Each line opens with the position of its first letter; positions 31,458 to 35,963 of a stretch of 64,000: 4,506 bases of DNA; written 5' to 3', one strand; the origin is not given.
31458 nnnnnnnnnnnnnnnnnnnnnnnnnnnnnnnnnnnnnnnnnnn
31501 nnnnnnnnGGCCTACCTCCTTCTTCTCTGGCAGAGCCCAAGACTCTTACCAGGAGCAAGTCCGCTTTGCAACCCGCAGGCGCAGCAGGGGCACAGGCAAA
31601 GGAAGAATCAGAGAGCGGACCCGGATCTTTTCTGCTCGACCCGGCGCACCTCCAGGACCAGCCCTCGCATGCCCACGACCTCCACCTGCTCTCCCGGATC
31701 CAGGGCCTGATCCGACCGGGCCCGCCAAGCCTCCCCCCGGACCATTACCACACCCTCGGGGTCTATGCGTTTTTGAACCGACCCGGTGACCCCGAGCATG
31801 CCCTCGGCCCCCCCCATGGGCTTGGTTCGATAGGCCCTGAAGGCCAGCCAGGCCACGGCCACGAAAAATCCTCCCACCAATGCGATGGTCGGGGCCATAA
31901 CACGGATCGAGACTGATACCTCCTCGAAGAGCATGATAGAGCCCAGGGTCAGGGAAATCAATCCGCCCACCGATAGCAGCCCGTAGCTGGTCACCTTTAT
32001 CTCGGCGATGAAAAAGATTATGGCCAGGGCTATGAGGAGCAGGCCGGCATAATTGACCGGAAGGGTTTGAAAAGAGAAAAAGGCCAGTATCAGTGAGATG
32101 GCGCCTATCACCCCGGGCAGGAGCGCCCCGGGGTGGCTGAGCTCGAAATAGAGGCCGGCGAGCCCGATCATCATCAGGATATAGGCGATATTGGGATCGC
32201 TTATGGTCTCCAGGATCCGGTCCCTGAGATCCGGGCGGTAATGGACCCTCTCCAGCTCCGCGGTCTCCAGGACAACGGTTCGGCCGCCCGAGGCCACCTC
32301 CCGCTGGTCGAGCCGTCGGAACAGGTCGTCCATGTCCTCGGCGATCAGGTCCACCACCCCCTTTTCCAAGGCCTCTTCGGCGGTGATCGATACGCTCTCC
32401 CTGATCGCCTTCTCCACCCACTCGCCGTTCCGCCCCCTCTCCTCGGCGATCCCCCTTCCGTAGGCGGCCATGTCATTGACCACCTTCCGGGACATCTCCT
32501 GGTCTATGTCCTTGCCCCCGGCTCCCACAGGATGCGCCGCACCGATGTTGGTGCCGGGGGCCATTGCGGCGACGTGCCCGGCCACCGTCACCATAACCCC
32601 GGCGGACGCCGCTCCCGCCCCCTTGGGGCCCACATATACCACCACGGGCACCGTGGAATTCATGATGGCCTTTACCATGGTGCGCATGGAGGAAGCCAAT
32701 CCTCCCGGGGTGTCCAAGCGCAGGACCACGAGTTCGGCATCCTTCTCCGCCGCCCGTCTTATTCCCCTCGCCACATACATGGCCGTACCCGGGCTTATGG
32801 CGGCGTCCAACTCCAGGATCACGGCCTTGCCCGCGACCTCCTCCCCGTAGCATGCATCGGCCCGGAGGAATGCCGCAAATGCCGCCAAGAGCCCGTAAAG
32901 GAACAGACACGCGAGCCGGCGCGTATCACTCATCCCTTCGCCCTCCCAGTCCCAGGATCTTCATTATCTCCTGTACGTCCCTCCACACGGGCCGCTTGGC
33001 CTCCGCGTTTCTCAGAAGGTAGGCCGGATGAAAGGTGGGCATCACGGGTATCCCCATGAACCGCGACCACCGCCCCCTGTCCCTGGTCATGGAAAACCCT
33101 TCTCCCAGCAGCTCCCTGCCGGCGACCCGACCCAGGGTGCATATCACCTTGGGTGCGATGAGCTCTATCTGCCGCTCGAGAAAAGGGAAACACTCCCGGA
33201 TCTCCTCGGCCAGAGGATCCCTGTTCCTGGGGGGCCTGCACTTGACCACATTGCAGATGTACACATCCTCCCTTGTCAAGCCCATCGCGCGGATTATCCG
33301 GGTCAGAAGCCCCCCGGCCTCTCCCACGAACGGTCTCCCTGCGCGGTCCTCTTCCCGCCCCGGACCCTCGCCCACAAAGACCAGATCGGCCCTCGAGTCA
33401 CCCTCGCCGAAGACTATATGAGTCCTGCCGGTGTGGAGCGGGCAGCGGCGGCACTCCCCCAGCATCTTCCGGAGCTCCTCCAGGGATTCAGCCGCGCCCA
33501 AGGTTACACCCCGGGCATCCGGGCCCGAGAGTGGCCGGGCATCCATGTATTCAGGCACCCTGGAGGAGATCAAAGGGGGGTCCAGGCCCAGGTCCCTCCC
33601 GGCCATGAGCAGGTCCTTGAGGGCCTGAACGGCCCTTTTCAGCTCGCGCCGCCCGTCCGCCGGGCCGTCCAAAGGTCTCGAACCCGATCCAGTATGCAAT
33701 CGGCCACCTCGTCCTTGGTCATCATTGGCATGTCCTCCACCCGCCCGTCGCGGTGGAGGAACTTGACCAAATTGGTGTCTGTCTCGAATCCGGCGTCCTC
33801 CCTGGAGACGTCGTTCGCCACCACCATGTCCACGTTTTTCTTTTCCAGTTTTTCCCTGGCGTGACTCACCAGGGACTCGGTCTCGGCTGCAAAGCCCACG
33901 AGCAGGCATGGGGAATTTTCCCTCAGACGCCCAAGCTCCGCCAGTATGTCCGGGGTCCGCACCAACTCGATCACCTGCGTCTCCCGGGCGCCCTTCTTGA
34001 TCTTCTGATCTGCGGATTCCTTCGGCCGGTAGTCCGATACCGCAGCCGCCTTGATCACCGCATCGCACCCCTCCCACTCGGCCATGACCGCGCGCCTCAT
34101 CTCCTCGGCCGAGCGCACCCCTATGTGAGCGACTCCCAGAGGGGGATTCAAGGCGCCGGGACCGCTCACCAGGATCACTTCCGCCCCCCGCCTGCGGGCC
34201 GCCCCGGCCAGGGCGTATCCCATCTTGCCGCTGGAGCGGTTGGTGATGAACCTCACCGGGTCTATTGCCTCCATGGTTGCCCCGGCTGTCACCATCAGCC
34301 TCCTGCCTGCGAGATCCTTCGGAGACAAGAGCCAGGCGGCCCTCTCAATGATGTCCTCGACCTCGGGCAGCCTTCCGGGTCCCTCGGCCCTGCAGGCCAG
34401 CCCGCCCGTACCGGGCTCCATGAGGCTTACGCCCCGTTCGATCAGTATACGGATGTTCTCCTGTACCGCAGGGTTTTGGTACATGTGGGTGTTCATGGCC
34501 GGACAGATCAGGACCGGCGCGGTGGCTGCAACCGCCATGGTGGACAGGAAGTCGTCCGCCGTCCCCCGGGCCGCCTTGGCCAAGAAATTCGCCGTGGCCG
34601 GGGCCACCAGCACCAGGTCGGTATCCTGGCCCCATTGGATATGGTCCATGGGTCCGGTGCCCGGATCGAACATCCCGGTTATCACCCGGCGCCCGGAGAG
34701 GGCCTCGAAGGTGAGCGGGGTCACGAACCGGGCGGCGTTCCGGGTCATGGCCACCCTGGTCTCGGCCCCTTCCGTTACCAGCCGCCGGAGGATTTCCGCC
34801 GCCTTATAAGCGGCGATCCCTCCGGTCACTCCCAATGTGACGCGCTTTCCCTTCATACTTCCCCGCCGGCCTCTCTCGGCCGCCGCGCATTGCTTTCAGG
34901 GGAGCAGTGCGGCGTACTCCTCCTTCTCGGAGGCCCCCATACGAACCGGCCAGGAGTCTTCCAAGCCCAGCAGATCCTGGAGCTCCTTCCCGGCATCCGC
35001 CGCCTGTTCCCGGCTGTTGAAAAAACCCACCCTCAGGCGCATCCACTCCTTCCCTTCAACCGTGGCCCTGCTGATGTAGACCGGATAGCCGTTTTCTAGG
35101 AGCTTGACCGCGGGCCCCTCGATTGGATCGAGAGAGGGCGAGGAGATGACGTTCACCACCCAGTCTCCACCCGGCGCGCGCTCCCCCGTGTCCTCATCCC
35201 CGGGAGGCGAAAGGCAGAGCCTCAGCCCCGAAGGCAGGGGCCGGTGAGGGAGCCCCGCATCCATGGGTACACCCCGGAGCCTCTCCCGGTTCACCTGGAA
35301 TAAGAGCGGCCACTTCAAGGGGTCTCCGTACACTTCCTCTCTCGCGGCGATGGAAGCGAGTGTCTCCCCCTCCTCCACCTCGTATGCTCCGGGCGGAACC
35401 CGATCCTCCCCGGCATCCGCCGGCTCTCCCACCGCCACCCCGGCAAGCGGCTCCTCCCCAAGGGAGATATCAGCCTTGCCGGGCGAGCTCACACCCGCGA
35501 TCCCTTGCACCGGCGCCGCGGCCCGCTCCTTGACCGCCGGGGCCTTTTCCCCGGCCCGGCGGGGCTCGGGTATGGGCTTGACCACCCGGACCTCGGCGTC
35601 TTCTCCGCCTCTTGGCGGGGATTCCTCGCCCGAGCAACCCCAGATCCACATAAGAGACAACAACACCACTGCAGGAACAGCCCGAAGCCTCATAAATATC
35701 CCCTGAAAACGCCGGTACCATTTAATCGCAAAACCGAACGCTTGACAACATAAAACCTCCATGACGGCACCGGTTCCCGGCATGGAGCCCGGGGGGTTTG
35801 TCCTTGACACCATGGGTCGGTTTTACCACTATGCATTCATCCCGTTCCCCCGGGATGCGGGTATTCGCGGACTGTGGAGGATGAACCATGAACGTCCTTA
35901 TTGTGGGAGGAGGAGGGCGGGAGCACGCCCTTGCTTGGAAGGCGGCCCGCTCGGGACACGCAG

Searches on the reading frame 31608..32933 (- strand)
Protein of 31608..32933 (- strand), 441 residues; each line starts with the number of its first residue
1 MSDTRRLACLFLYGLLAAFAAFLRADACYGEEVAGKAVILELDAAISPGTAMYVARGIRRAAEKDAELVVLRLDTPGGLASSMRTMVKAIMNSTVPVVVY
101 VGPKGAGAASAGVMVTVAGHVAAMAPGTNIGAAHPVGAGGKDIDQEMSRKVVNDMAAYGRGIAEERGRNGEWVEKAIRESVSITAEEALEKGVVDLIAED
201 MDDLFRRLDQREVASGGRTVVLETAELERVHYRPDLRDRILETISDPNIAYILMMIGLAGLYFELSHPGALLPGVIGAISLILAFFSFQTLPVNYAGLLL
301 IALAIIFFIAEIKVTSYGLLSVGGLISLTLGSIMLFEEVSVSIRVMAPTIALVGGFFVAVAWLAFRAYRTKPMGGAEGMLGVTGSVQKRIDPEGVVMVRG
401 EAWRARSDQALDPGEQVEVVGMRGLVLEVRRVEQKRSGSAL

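Call 26: search_protein_families(library=pfam, proteins=[window:31608-32933:-], max_evalue=0.00001)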
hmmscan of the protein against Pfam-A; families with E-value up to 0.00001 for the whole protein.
window:31608-32933:- (441 aa): 4 families
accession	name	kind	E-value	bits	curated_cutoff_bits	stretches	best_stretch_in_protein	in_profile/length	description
PF24961.1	NfeD_membrane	-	9.6e-26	90.6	26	1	248-362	1-118/119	NfeD integral membrane domain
PF25145.1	NfeD1b_N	-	7.6e-17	61.9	40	1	40-195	5-153/189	NfeD1b, N-terminal domain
PF01957.25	NfeD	-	8.4e-14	52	29.1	1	376-431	1-57/57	NfeD-like C-terminal, partner-binding domain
PF00574.28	CLP_protease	-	4.1e-07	30.5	20.2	1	62-199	42-180/182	Clp protease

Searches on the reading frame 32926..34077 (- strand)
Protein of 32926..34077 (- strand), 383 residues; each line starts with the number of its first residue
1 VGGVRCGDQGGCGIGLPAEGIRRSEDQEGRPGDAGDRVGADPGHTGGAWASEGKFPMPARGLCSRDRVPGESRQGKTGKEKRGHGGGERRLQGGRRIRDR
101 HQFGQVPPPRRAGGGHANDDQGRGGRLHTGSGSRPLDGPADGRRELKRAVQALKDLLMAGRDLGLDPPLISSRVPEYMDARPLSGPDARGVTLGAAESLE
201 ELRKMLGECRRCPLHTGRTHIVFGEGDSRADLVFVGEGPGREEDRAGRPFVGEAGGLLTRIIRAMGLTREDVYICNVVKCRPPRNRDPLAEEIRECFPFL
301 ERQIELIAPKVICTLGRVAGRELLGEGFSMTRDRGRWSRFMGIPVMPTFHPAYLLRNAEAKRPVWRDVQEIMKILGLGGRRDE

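Call 26: search_protein_families(library=pfam, proteins=[window:32926-34077:-], max_evalue=0.00001)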
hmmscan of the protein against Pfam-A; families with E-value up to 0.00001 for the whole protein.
window:32926-34077:- (383 aa): 1 family
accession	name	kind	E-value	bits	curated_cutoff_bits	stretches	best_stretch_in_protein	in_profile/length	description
PF03167.25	UDG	-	1.7e-39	135.6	24.3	1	223-368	1-140/141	Uracil DNA glycosylase superfamily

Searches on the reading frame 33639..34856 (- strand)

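Call 26: search_protein_families(library=pfam, proteins=[window:33639-34856:-], max_evalue=0.00001)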
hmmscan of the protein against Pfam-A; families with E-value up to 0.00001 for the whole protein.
window:33639-34856:- (405 aa): 2 families
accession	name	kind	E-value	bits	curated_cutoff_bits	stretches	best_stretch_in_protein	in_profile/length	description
PF04127.22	DFP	-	3.5e-73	245.8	22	1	182-365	1-184/186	DNA/pantothenate metabolism flavoprotein C-terminal domain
PF02441.25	Flavoprotein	-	6.4e-34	117.3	22.7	1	4-173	1-158/162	Flavoprotein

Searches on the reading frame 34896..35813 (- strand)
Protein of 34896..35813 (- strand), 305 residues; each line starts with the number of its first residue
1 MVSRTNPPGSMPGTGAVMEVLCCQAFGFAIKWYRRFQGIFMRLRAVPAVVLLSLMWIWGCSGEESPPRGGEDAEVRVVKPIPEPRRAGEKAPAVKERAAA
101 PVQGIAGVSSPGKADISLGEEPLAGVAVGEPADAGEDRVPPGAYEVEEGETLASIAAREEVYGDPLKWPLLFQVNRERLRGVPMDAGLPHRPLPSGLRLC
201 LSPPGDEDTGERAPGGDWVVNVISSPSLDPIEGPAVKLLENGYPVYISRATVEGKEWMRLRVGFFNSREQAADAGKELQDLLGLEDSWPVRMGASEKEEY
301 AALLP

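Call 27: search_protein_families(library=pfam, proteins=[window:34896-35813:-], max_evalue=0.00001)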
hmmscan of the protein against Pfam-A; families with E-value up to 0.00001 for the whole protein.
window:34896-35813:- (305 aa): 1 family
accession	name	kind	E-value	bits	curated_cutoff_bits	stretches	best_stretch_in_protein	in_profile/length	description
PF05036.18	SPOR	-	8.4e-08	32.9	21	1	215-289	2-74/76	SPOR domain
